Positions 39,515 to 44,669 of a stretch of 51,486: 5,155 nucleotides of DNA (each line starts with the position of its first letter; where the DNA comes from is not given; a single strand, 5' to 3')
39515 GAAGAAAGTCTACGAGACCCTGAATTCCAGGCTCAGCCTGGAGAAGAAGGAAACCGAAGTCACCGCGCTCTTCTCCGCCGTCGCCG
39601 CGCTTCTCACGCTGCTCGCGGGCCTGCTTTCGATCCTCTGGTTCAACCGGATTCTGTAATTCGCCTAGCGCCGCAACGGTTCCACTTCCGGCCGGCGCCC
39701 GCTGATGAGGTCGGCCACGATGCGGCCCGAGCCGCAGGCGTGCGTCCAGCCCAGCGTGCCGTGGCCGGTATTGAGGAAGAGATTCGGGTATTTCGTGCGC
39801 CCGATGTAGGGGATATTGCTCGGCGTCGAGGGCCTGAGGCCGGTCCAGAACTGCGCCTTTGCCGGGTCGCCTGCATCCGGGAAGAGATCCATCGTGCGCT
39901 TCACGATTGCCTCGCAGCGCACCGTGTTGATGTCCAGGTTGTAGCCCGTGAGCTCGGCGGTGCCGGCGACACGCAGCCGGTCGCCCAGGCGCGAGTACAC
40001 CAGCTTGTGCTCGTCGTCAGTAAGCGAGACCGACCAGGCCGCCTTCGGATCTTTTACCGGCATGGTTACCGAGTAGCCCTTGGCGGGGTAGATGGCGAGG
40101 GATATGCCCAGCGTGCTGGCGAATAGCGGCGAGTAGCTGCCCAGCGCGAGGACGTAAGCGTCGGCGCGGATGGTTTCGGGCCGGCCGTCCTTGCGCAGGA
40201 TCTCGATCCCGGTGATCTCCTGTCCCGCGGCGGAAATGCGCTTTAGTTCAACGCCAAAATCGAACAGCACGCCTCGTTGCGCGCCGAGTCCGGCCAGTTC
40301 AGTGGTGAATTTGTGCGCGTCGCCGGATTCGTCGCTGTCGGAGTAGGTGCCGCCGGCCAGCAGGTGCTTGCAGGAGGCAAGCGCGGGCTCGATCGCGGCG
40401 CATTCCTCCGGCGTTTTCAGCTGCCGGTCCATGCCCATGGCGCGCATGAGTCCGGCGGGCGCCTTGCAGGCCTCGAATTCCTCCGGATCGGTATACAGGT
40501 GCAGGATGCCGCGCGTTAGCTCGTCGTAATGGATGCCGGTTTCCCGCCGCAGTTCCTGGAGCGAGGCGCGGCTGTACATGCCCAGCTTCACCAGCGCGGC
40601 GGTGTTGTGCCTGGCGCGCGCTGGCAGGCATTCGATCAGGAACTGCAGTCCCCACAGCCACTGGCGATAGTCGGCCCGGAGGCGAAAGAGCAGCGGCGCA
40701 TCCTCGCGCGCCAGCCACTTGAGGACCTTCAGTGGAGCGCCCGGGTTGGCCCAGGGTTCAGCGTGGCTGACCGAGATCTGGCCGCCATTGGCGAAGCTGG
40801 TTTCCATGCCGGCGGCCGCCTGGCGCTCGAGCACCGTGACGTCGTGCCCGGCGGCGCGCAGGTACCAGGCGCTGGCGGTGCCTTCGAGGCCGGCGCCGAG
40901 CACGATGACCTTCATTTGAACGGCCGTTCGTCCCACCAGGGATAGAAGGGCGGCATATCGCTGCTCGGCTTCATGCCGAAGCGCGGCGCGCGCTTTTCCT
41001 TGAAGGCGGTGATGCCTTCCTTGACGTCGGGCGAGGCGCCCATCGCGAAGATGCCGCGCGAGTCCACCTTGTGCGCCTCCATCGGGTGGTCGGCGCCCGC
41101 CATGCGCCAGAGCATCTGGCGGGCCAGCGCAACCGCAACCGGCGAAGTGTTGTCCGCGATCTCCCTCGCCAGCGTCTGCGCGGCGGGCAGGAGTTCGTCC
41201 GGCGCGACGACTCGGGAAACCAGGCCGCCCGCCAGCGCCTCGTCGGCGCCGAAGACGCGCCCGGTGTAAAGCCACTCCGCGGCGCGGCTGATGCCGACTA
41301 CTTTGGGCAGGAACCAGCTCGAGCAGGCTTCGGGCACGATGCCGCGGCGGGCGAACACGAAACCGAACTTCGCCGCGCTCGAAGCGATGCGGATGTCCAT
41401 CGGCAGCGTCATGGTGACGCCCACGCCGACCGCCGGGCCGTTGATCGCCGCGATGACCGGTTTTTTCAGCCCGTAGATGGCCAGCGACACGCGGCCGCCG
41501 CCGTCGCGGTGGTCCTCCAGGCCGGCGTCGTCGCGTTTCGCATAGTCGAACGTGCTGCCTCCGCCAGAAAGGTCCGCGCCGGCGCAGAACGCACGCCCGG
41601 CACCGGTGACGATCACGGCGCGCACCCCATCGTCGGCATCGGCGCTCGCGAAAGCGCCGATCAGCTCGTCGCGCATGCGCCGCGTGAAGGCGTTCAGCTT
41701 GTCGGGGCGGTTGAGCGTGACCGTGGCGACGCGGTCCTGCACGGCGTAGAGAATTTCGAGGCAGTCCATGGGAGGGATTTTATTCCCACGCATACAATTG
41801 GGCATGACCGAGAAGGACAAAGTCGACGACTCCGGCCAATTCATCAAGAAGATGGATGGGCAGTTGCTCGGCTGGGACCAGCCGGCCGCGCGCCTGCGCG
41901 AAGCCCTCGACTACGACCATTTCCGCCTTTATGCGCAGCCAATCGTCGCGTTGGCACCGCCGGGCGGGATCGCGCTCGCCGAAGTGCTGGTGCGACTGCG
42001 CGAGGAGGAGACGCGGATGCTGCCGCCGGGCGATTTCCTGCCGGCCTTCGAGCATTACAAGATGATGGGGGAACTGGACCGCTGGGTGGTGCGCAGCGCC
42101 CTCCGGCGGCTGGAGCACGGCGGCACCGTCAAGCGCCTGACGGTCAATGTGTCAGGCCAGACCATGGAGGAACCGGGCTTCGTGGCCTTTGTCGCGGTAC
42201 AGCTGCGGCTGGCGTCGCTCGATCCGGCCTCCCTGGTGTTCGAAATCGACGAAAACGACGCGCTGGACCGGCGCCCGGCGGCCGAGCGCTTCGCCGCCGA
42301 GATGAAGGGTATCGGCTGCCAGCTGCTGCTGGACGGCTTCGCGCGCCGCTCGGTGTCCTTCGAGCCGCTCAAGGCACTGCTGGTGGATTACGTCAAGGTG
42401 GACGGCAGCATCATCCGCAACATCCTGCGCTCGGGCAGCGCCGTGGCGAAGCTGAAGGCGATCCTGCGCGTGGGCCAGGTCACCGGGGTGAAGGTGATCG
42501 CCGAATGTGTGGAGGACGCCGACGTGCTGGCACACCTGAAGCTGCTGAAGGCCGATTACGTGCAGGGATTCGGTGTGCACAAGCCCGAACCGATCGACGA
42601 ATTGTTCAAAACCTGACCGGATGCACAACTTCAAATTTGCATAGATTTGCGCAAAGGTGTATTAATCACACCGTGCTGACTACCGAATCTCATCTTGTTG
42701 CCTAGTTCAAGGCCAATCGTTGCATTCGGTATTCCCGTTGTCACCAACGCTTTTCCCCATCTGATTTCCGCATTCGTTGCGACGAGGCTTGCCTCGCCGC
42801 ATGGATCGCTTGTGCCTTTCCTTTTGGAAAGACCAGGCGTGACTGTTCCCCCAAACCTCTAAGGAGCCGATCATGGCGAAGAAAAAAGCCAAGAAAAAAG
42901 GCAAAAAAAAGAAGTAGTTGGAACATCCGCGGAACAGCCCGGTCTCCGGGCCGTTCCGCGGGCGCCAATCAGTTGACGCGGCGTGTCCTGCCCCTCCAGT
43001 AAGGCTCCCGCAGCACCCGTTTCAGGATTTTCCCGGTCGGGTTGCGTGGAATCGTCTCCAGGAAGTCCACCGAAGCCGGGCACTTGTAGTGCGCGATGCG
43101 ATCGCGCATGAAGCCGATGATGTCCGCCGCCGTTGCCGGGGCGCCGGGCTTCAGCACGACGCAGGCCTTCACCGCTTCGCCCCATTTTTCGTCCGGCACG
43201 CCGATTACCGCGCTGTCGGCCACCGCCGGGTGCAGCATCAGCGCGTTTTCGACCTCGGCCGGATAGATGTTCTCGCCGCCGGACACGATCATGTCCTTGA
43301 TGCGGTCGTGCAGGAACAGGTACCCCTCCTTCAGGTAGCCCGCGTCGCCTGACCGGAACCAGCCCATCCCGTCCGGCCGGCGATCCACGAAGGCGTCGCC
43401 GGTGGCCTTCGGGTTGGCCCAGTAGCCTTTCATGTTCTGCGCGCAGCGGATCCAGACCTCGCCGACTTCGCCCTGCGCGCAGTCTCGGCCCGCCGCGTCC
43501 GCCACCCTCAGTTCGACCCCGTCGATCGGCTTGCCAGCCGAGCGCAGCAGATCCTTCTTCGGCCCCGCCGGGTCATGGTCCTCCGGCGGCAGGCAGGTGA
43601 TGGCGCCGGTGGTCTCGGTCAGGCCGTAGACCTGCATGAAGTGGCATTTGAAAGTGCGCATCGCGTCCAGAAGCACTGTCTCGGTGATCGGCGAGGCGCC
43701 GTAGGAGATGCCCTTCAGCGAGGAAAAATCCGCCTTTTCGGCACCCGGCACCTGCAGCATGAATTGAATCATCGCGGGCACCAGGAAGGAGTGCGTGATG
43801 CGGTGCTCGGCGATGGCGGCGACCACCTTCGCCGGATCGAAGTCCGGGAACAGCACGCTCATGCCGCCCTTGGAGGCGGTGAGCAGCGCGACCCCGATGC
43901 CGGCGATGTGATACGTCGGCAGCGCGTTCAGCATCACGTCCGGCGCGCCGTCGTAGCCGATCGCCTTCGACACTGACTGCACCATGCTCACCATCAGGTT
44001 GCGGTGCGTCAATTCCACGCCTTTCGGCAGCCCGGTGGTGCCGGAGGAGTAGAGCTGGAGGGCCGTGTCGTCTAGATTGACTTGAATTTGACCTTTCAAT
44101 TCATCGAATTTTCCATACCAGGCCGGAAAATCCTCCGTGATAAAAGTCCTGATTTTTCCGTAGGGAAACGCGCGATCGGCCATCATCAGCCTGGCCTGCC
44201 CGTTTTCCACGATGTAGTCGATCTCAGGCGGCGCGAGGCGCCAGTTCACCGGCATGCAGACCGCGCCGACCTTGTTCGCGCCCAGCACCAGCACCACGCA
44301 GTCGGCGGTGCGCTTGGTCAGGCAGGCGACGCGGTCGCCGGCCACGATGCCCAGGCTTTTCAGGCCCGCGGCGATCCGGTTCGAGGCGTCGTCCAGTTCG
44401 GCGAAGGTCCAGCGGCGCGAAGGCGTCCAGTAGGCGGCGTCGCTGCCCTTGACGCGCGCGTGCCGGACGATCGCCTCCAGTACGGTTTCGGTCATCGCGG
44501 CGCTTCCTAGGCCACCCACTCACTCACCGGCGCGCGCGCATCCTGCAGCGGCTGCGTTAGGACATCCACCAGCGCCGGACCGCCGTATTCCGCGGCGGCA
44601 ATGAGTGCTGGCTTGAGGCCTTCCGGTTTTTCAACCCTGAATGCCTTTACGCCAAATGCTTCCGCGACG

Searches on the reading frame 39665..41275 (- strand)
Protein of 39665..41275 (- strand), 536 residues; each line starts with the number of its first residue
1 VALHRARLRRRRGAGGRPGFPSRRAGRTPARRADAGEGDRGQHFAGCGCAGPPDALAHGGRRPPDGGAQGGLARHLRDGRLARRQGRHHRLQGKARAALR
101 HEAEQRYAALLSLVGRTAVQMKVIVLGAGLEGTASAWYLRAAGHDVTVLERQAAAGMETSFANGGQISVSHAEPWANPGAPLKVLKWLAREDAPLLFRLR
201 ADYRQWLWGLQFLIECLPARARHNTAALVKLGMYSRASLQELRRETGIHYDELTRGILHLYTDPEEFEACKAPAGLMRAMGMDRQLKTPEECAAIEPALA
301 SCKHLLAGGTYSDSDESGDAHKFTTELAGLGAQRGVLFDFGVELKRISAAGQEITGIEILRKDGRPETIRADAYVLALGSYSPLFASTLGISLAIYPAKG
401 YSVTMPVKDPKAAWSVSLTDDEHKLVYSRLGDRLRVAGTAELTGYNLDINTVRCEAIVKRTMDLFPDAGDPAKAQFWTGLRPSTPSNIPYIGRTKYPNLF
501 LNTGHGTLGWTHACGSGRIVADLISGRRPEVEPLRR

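Call 54: search_protein_families(library=pfam, proteins=[window:39665-41275:-], max_evalue=0.00001)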
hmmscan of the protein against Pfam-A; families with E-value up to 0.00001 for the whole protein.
window:39665-41275:- (536 aa): 3 families
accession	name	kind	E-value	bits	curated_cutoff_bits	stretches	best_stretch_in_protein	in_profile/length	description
PF01266.30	DAO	-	1.1e-64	219.6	27.9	1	122-523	1-353/353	FAD dependent oxidoreductase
PF00890.30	FAD_binding_2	-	3.6e-06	26.9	20.4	0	123-382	2-205/414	FAD binding domain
PF13450.12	NAD_binding_8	-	5.6e-06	27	21.9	0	125-160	1-36/68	NAD(P)-binding Rossmann-like domain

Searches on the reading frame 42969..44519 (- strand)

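Call 54: search_protein_families(library=pfam, proteins=[window:42969-44519:-], max_evalue=0.00001)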
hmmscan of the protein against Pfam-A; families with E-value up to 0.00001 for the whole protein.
window:42969-44519:- (516 aa): 2 families
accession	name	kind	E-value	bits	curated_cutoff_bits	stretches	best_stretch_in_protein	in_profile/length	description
PF00501.34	AMP-binding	-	1.2e-81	274.9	29.9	1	20-367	4-384/384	AMP-binding enzyme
PF13193.12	AMP-binding_C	-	9.7e-24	84.5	24.5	1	422-497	1-76/76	AMP-binding enzyme C-terminal domain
